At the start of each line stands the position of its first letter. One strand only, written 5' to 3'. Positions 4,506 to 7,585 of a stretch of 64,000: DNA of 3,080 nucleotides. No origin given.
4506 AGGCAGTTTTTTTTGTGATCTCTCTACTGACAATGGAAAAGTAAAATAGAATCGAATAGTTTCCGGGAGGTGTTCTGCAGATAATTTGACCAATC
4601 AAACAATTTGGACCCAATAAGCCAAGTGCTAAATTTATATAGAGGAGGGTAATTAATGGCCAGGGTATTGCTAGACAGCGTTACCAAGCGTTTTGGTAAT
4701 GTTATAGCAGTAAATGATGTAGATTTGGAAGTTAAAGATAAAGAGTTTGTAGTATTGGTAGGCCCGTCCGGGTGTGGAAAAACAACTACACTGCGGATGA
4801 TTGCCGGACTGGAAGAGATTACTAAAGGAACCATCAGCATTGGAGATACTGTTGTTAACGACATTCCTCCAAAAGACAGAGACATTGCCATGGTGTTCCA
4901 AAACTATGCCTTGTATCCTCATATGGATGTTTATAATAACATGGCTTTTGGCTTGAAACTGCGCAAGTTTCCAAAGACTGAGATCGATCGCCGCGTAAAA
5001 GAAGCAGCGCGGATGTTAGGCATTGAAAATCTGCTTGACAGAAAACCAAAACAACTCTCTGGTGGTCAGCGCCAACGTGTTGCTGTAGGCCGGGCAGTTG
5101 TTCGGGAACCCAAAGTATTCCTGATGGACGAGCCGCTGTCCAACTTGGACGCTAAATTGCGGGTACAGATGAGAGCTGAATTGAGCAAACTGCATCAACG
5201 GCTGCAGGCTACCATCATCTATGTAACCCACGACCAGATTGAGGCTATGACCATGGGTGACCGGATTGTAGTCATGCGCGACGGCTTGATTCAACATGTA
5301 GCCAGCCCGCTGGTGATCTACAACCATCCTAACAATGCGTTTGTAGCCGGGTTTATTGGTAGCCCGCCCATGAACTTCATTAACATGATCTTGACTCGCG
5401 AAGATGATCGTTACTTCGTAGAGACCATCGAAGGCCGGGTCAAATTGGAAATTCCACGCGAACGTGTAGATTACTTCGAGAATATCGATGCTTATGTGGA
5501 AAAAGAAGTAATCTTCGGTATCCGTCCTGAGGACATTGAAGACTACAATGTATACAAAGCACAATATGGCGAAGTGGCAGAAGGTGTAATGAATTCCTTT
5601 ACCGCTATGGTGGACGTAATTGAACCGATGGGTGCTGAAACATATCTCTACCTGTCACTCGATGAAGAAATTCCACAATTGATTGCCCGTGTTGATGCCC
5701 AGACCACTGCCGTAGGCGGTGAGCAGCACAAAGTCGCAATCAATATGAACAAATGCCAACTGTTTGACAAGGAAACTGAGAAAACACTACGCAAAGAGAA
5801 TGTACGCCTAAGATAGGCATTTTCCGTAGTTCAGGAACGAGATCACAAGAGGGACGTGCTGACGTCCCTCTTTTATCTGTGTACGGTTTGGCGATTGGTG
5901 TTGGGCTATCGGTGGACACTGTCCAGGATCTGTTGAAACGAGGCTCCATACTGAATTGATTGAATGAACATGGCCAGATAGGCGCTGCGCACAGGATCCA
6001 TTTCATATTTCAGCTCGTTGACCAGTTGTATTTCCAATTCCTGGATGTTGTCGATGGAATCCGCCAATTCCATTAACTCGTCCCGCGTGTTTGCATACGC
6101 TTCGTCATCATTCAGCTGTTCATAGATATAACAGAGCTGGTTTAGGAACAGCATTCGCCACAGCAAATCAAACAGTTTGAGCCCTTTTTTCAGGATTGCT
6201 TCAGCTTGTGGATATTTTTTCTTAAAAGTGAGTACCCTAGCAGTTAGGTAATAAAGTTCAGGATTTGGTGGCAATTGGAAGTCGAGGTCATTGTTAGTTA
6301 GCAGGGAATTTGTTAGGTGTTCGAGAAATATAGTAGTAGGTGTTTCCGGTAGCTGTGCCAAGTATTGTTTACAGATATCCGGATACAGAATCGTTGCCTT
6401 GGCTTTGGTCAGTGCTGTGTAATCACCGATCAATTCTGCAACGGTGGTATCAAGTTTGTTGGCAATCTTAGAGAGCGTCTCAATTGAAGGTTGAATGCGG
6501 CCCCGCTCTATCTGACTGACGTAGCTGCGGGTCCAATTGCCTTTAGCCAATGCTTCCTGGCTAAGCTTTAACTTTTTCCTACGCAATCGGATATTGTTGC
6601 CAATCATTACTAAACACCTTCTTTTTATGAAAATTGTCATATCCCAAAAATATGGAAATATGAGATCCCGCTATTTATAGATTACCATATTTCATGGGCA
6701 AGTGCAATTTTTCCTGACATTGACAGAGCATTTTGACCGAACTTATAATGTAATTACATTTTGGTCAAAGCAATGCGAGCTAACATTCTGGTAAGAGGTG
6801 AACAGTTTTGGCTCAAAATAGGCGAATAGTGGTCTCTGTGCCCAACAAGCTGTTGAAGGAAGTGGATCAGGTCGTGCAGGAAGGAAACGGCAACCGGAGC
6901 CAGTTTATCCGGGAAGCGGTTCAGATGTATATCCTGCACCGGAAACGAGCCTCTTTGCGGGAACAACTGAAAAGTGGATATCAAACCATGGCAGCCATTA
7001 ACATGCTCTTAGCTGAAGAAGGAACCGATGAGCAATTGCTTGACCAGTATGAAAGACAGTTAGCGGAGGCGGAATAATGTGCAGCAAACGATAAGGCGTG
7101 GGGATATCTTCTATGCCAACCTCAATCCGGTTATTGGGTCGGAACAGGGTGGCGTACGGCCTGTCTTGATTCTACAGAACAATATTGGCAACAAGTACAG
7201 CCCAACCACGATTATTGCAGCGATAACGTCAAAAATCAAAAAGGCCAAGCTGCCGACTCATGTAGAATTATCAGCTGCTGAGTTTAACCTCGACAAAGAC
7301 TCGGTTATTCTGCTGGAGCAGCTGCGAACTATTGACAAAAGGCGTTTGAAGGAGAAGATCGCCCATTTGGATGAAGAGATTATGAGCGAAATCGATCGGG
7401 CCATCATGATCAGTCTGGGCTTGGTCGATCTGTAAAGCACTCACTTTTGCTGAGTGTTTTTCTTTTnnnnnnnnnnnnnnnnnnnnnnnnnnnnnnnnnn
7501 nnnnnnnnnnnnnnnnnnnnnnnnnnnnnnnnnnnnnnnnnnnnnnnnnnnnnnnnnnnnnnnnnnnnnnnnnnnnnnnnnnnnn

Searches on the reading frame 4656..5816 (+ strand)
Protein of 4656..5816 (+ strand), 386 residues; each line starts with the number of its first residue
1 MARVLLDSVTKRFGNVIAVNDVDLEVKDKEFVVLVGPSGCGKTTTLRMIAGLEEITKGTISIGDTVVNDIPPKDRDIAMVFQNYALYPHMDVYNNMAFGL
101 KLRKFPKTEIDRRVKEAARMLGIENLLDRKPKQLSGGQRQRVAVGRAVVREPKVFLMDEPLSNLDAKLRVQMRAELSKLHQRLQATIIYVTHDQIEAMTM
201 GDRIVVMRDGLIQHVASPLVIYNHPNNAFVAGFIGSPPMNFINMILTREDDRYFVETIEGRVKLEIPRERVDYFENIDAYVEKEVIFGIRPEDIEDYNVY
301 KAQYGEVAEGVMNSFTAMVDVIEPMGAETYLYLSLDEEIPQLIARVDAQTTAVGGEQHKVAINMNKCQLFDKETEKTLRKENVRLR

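Call 99: search_protein_families(library=pfam, proteins=[window:4656-5816:+], max_evalue=0.001)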
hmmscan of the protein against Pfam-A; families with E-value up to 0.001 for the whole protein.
window:4656-5816:+ (386 aa): 8 families
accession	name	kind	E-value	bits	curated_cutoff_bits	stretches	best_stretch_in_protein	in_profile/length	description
PF00005.33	ABC_tran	-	3.4e-34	118.8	25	1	19-161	1-136/137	ABC transporter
PF17912.7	OB_MalK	-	1e-13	52.4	27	1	235-294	1-53/53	MalK OB fold domain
PF02463.25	SMC_N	-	4.2e-06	26.8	40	1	28-210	23-217/220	RecF/RecN/SMC N terminal domain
PF08402.16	TOBE_2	-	1.6e-05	25.3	21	1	288-370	2-76/76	TOBE domain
PF13304.12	AAA_21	-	8.9e-05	23.1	27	0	31-55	1-25/304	AAA domain, putative AbiEii toxin, Type IV TA system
PF03215.21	Rad17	-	9.7e-05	22.8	23.8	1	24-96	40-112/186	Rad17 P-loop domain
PF13401.12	AAA_22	-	0.00011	22.9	27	1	28-73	4-33/130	AAA domain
PF20720.3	nSTAND3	-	0.00079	19.6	27.2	0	26-50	14-38/155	Novel STAND NTPase 3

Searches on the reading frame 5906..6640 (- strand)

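Call 89: search_protein_families(library=pfam, proteins=[window:5906-6640:-], max_evalue=0.001)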
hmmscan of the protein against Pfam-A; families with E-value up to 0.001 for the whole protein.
window:5906-6640:- (244 aa): 4 families
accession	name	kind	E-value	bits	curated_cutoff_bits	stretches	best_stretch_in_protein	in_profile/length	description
PF01381.28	HTH_3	-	2.1e-14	53.7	23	1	17-70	1-55/55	Helix-turn-helix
PF13560.12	HTH_31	-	4.3e-08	33.8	27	1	15-69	4-60/64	Helix-turn-helix domain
PF12844.13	HTH_19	-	8.5e-07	29.2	30.2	1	14-65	1-53/64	Helix-turn-helix domain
PF20331.3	DUF6626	-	0.00055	20.8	27.3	0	38-72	29-63/96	Family of unknown function (DUF6626)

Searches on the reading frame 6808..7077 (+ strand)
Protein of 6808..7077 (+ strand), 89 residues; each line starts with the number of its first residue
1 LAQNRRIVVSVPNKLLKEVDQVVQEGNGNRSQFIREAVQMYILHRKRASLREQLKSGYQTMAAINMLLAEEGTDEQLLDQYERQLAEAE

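Call 99: search_protein_families(library=pfam, proteins=[window:6808-7077:+], max_evalue=0.001)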
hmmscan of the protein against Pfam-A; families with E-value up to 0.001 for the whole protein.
window:6808-7077:+ (89 aa): 2 families
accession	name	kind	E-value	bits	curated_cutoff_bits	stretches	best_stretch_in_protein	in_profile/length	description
PF01402.27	RHH_1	-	5e-06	26.7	20.5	1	6-42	1-37/39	Ribbon-helix-helix protein, copG family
PF15919.11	HicB_lk_antitox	-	0.00022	21.8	27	1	3-36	88-121/123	HicB_like antitoxin of bacterial toxin-antitoxin system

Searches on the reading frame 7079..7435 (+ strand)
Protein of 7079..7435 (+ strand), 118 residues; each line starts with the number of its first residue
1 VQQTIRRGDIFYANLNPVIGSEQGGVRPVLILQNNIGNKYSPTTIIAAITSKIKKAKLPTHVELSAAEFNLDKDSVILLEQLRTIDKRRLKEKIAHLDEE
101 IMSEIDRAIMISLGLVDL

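Call 99: search_protein_families(library=pfam, proteins=[window:7079-7435:+], max_evalue=0.001)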
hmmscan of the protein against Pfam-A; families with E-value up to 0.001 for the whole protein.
window:7079-7435:+ (118 aa): 1 family
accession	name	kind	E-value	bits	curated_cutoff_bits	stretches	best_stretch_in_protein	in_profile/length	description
PF02452.23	PemK_toxin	-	1.2e-37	128.9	23.1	1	6-113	1-109/109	PemK-like, MazF-like toxin of type II toxin-antitoxin system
